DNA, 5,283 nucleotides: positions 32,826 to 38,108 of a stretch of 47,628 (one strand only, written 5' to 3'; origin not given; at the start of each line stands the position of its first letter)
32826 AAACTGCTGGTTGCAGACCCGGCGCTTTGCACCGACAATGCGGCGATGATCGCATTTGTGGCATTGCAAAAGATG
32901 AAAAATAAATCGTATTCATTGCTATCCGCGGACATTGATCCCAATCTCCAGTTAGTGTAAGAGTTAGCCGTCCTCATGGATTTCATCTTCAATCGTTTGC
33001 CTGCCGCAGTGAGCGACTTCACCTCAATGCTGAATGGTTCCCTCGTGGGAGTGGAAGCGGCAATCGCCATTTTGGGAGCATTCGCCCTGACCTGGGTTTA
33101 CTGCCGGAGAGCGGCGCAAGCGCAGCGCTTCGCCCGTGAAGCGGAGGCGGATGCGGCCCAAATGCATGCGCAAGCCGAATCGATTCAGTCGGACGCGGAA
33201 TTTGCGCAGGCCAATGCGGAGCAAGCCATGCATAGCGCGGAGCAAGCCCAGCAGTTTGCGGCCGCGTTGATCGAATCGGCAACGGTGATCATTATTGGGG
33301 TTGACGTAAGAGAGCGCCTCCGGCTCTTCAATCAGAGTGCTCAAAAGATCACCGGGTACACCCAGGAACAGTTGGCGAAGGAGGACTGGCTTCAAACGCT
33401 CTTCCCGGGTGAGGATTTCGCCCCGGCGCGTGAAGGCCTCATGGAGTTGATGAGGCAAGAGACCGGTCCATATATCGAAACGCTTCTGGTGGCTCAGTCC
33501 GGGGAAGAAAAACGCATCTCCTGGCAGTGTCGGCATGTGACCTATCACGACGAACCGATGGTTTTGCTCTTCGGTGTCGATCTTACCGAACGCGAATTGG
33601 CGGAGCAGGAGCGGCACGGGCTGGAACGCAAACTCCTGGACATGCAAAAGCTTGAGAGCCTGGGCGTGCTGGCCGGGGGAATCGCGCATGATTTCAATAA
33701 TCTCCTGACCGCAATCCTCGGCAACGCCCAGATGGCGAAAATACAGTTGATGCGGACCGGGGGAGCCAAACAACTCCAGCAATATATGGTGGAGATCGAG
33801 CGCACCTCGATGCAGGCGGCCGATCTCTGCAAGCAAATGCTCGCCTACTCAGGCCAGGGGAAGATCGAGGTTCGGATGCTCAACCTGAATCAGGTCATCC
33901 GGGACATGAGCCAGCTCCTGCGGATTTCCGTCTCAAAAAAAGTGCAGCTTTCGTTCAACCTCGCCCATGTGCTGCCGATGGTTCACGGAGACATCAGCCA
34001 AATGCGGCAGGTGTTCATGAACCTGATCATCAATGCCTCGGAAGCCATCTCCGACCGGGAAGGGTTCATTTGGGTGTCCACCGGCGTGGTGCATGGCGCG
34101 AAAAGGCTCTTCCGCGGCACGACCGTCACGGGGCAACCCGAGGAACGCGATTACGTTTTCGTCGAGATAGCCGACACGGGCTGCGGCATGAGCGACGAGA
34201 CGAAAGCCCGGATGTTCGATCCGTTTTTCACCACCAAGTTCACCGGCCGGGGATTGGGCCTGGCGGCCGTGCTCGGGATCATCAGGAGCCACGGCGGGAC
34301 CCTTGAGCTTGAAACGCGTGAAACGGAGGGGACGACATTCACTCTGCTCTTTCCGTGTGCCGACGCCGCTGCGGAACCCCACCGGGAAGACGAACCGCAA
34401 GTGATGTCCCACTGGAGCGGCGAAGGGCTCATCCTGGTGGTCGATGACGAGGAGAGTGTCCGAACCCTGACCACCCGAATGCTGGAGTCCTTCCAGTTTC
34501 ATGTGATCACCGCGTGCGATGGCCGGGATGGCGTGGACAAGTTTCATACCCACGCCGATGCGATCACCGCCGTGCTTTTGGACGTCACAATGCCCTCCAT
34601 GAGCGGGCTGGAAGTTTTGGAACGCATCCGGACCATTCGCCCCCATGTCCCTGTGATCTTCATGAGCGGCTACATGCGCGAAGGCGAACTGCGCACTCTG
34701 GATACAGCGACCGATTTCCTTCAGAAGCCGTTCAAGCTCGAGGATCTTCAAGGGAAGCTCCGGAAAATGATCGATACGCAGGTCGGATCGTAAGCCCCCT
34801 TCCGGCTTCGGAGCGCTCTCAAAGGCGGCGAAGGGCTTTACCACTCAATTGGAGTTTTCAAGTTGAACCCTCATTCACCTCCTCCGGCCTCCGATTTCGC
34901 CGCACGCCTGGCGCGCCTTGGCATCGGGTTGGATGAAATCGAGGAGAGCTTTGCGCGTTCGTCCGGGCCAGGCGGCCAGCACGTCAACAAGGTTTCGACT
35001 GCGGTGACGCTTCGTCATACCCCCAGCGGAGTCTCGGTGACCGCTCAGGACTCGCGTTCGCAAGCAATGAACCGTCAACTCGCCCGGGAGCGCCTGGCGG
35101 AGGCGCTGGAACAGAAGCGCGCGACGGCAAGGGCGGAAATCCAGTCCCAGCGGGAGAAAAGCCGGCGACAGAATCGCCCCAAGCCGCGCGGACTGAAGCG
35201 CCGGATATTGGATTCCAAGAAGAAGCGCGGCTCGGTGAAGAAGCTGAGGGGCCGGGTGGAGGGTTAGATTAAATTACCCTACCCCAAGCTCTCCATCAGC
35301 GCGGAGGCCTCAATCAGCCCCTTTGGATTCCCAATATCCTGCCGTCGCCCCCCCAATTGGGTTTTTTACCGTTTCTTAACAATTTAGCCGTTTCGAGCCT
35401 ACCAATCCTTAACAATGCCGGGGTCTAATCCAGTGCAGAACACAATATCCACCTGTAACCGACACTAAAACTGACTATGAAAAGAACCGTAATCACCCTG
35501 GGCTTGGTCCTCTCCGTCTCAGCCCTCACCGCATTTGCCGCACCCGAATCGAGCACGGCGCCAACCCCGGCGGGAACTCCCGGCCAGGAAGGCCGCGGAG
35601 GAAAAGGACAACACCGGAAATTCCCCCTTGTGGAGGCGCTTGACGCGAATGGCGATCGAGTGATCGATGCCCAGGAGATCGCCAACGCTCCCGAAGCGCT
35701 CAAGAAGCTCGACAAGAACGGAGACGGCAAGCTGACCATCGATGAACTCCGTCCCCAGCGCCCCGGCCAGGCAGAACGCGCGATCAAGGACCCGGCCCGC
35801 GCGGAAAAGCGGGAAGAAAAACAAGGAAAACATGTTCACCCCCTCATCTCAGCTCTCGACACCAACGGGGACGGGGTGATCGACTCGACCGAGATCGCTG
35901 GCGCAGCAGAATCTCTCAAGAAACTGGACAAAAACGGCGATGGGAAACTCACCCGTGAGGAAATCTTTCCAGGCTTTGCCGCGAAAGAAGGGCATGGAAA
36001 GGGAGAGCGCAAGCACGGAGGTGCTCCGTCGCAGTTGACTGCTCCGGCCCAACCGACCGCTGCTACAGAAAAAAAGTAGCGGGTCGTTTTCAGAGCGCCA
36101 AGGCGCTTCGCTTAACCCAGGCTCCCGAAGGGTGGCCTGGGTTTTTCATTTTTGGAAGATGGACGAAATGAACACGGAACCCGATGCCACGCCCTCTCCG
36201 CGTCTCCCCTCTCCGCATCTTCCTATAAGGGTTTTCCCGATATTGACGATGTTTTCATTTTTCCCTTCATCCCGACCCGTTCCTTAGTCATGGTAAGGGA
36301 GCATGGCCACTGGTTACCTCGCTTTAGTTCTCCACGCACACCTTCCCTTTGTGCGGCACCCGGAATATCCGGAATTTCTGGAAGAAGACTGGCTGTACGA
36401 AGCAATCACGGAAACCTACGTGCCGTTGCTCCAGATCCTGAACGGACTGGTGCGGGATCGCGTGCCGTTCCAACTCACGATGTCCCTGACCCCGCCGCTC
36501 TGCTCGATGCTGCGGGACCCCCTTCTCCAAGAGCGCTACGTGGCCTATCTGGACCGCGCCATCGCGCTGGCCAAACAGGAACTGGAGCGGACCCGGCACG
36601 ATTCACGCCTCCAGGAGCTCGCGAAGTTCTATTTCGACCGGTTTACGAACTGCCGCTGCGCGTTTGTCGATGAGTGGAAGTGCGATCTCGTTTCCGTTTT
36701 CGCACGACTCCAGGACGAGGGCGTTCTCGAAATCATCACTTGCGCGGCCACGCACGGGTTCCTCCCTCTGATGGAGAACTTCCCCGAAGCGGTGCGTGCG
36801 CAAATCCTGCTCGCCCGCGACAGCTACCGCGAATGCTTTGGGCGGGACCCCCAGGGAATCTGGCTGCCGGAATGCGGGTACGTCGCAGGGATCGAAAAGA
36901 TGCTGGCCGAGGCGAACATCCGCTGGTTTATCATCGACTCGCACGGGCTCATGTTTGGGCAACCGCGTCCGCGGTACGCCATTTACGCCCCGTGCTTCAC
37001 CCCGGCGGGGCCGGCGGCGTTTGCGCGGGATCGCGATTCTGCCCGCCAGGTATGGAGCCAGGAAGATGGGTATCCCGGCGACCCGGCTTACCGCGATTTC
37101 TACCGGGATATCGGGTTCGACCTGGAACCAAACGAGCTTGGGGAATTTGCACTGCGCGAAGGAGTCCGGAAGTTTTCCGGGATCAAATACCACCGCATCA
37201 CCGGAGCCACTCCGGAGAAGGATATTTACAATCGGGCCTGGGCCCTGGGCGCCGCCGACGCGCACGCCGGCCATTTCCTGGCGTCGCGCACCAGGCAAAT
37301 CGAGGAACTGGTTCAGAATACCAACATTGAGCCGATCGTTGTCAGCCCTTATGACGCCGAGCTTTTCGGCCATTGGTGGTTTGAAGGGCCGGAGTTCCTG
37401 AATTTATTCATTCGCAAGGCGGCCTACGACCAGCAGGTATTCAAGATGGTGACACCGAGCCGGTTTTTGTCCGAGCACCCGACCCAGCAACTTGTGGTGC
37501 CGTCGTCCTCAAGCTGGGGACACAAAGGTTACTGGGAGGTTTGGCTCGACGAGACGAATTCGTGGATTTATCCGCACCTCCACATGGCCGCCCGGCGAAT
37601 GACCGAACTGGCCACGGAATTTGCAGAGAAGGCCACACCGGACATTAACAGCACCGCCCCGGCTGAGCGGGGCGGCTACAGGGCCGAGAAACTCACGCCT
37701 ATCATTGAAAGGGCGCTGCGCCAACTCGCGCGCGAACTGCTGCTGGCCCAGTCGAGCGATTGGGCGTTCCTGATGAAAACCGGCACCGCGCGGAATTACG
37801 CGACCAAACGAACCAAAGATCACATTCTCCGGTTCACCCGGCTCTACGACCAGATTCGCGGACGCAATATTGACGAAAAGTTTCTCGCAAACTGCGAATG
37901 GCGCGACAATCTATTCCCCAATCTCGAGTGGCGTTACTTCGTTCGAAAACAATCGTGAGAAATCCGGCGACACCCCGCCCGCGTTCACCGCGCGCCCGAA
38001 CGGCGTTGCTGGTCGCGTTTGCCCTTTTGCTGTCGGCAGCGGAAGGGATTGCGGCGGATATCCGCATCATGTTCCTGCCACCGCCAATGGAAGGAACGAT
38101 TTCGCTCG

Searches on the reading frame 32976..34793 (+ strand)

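Call 60: search_protein_families(library=pfam, proteins=[window:32976-34793:+], max_evalue=0.01)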
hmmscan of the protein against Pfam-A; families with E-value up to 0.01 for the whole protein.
window:32976-34793:+ (605 aa): 8 families
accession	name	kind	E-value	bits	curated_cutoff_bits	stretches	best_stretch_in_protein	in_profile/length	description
PF00072.30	Response_reg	-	1.9e-21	76.8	30.2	1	486-595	1-110/111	Response regulator receiver domain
PF02518.31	HATPase_c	-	5.7e-19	69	26.4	1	338-461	1-109/111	Histidine kinase-, DNA gyrase B-, and HSP90-like ATPase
PF00989.32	PAS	-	4e-07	30.5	22.6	1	96-199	4-109/113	PAS fold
PF00512.31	HisKA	-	3.4e-06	27.4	26.9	1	232-292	5-61/66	His Kinase A (phospho-acceptor) domain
PF08448.16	PAS_4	-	0.00015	22.4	23.1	1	101-207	3-109/110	PAS fold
PF13426.13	PAS_9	-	0.00066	20.4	27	1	107-205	6-103/103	PAS domain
PF08447.18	PAS_3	-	0.00088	19.9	25.6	1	119-190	5-77/89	PAS fold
PF13188.13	PAS_8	-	0.0072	16.6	21.8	0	97-147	5-51/65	PAS domain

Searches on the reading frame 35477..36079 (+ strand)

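Call 61: search_protein_families(library=pfam, proteins=[window:35477-36079:+], max_evalue=0.01)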
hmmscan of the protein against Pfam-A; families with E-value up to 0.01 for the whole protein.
window:35477-36079:+ (200 aa): 8 families
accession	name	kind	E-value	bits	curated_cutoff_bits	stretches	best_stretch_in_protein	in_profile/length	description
PF13202.12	EF-hand_5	-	1.8e-17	62.4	25.9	3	75-92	5-22/25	EF hand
PF00036.39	EF-hand_1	-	7.9e-17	59.9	25.4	2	73-92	4-23/29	EF hand domain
PF13405.12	EF-hand_6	-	2.2e-15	55.3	25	2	73-92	4-23/30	EF-hand domain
PF13499.12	EF-hand_7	-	9.9e-14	51.9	30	1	73-142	6-64/67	EF-hand domain pair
PF23657.1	DUF7151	-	1.9e-06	28.1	27.2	0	127-141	26-40/46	Domain of unknown function (DUF7151)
PF13833.12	EF-hand_8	-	3.6e-05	23.9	28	0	123-145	30-52/54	EF-hand domain pair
PF00404.24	Dockerin_1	-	5.6e-05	23.7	22.9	0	124-140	33-49/57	Dockerin type I domain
PF10591.15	SPARC_Ca_bdg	-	0.0007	20.3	22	0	114-150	50-86/113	Secreted protein acidic and rich in cysteine Ca binding region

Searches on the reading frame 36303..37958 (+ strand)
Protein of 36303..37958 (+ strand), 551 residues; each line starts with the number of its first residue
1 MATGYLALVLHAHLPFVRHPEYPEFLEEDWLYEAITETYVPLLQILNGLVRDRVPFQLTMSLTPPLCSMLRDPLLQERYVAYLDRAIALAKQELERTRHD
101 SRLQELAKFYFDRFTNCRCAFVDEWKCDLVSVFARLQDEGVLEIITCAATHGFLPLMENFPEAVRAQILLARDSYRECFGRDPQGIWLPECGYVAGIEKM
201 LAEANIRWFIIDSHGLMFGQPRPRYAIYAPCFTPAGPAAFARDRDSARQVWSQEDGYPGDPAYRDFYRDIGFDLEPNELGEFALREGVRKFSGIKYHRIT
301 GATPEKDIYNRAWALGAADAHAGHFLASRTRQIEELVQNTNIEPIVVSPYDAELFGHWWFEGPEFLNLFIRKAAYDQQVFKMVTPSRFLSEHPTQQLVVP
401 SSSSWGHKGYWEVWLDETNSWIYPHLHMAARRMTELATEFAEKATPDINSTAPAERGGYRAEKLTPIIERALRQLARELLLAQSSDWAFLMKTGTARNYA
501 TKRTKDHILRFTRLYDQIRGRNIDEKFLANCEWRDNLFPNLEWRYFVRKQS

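Call 61: search_protein_families(library=pfam, proteins=[window:36303-37958:+], max_evalue=0.01)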
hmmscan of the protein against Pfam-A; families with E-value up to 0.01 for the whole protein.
window:36303-37958:+ (551 aa): 3 families
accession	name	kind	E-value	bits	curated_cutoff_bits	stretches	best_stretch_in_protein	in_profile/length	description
PF03065.20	Glyco_hydro_57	-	1.3e-34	120.3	21.2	1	7-398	1-288/291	Glycosyl hydrolase family 57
PF09210.16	BE_C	-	9.5e-33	113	25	1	465-546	20-101/101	1,4-alpha-glucan branching enzyme, C-terminal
PF15366.11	DUF4597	-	0.0051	16.9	26.5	0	232-256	28-52/63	Domain of unknown function (DUF4597)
